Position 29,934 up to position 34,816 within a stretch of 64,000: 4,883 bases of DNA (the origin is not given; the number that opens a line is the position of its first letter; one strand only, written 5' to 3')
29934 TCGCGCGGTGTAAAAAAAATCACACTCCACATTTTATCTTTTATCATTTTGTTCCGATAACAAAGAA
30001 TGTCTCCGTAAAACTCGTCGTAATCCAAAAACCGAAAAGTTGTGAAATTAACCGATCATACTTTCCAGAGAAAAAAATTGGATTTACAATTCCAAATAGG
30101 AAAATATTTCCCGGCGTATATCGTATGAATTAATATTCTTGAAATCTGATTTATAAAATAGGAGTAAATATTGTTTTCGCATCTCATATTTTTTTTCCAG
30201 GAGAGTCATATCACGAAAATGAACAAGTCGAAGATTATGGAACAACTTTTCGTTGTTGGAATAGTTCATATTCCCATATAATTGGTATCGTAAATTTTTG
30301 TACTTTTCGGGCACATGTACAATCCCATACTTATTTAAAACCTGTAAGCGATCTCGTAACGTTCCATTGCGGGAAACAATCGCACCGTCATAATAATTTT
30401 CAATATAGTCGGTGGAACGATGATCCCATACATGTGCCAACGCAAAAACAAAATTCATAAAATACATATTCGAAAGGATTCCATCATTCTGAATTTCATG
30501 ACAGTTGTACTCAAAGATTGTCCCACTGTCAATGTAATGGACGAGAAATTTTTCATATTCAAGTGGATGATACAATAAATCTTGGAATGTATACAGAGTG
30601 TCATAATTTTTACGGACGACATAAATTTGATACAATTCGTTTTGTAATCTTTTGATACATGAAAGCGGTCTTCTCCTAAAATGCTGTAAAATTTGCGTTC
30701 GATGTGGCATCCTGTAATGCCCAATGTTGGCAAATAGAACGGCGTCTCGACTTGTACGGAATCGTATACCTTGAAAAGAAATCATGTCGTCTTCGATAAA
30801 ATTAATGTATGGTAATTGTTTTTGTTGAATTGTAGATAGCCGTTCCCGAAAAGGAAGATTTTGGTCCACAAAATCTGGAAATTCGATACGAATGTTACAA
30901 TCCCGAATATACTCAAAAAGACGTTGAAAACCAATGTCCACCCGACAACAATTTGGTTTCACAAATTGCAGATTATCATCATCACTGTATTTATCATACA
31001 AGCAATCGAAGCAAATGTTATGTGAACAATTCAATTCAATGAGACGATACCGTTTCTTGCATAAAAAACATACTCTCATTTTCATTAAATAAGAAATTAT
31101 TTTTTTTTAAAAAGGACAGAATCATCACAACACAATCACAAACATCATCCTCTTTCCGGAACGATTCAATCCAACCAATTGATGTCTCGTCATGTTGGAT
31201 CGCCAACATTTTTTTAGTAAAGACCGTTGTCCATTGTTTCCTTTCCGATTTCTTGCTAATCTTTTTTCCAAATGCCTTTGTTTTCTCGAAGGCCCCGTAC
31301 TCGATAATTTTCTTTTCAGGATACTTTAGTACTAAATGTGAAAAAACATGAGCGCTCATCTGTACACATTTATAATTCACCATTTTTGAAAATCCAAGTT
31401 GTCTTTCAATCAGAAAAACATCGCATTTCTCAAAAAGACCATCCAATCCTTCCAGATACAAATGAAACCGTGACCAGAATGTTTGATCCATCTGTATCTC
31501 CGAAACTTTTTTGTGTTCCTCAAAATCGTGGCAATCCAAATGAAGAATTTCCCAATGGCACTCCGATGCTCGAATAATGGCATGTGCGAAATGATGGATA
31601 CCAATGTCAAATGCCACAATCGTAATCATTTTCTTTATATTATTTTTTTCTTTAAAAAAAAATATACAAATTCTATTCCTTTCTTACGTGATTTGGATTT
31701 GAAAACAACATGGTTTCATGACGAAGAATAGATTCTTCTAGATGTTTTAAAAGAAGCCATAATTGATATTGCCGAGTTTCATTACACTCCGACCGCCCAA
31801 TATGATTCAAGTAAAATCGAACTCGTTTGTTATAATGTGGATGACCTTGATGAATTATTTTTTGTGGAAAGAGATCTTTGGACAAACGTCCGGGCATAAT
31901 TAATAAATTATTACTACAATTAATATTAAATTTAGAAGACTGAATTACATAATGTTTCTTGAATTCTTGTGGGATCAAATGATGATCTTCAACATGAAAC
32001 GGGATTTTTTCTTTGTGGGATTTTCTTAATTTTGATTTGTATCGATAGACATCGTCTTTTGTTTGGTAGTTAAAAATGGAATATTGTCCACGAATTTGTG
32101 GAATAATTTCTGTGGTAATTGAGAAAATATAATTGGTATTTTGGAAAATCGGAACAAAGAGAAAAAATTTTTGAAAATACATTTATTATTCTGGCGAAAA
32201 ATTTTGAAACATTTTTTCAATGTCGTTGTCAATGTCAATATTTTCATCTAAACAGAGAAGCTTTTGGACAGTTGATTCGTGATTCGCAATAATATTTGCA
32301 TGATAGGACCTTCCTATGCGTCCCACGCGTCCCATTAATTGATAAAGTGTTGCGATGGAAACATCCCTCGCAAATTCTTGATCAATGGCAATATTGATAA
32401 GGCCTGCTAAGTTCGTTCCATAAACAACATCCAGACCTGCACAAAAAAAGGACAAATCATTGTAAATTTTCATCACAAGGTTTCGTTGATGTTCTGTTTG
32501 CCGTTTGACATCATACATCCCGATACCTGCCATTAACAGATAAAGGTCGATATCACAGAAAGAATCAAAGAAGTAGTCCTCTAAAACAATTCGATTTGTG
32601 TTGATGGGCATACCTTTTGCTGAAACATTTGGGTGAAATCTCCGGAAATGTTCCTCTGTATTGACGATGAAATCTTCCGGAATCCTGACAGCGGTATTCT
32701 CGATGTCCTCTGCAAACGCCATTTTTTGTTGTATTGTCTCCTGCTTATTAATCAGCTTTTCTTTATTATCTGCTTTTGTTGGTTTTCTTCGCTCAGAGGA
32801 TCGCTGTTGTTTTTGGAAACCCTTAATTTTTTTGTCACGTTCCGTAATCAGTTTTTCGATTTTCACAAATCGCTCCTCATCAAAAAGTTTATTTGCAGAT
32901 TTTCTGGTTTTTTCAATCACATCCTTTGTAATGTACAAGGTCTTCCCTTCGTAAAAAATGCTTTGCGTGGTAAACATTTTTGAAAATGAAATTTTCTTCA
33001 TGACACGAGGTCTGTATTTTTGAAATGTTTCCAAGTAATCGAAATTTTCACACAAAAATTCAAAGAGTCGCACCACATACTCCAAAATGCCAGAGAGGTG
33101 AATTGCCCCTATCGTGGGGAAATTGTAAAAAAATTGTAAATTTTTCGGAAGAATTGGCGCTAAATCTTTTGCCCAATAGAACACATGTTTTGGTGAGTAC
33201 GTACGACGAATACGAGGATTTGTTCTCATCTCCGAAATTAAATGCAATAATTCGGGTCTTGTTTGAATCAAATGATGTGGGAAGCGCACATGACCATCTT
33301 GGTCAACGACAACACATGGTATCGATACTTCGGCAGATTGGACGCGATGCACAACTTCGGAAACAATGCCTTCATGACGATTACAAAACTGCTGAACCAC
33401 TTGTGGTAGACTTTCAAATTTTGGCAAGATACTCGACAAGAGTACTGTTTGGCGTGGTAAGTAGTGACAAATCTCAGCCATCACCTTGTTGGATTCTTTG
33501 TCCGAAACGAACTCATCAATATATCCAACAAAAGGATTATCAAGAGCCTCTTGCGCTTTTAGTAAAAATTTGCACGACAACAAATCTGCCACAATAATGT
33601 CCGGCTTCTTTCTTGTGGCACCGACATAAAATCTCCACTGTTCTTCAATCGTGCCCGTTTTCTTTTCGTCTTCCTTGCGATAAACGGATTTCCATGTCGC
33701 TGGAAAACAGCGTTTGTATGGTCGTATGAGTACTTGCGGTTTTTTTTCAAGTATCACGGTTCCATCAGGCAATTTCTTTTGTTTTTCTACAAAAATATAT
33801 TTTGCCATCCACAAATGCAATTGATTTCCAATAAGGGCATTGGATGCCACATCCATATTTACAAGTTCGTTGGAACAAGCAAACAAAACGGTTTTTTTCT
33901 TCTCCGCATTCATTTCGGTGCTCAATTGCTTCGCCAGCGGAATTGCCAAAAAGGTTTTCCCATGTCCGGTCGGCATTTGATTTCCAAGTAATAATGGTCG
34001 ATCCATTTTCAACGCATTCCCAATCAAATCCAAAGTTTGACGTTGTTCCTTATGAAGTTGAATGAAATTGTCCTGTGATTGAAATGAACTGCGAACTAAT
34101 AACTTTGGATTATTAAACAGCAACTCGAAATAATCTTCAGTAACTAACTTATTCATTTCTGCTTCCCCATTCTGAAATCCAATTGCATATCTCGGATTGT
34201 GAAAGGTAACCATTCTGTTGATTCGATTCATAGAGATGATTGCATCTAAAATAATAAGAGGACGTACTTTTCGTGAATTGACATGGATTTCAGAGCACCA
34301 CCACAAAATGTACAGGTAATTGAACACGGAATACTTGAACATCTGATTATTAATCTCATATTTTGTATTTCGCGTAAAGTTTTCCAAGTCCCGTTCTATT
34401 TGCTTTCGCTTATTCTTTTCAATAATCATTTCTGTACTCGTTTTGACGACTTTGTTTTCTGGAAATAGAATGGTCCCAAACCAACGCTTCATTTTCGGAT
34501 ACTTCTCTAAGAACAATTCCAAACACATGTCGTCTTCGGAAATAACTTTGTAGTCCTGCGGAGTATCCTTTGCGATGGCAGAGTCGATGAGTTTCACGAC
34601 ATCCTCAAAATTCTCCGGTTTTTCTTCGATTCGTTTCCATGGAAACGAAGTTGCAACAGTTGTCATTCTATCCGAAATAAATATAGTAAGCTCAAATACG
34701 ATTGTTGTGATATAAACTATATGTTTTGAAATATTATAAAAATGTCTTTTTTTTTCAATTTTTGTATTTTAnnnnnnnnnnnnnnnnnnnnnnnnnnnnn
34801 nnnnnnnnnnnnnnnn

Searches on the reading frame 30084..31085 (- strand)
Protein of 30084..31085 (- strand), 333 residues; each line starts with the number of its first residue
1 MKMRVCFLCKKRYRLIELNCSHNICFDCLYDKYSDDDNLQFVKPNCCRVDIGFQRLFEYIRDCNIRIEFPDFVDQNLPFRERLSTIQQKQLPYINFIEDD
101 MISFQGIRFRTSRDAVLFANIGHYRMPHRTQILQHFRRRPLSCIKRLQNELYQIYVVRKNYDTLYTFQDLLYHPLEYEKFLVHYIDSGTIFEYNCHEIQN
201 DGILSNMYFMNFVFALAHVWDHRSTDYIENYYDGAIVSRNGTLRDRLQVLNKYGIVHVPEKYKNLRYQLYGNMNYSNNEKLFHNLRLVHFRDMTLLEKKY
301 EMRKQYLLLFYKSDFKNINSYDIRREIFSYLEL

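Call 31: search_protein_families(library=pfam, proteins=[window:30084-31085:-], max_evalue=0.001)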
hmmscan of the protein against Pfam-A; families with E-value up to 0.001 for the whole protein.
window:30084-31085:- (333 aa): 1 family
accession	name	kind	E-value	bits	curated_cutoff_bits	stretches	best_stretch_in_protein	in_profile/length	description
PF15227.12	zf-C3HC4_4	-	0.00049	20.6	30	0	16-46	12-42/42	zinc finger of C3HC4-type, RING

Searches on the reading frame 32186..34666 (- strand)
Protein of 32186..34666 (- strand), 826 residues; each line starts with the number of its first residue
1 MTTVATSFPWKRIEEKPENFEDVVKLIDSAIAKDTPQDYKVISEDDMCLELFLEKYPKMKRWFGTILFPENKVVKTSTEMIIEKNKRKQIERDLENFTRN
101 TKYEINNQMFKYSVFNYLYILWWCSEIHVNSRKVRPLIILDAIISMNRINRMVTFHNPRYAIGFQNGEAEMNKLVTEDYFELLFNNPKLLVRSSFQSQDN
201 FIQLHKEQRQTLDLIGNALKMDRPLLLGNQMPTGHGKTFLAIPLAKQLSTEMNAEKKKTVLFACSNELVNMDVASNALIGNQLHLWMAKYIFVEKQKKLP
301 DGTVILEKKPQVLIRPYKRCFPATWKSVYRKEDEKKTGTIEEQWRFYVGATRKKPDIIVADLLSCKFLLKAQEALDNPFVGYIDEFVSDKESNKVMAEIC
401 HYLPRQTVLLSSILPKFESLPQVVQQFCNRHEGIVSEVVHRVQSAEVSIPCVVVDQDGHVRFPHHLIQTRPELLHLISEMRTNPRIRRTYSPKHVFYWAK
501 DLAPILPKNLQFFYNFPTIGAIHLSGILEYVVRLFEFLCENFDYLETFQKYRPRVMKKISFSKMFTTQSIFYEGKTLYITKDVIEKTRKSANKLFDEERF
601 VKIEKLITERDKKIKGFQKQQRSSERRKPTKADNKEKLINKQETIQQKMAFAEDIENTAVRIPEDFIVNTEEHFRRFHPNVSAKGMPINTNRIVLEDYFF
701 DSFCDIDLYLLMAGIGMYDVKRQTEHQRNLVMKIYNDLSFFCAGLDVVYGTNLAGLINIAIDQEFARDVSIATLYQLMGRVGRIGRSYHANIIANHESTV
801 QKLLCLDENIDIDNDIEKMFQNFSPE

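Call 7: search_protein_families(library=pfam, proteins=[window:32186-34666:-], max_evalue=0.001)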
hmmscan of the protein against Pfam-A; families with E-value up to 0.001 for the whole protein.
window:32186-34666:- (826 aa): 1 family
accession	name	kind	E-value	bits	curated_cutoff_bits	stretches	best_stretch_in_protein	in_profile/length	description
PF04851.21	ResIII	-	9.1e-05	22.9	22.5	1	202-270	2-67/164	Type III restriction enzyme, res subunit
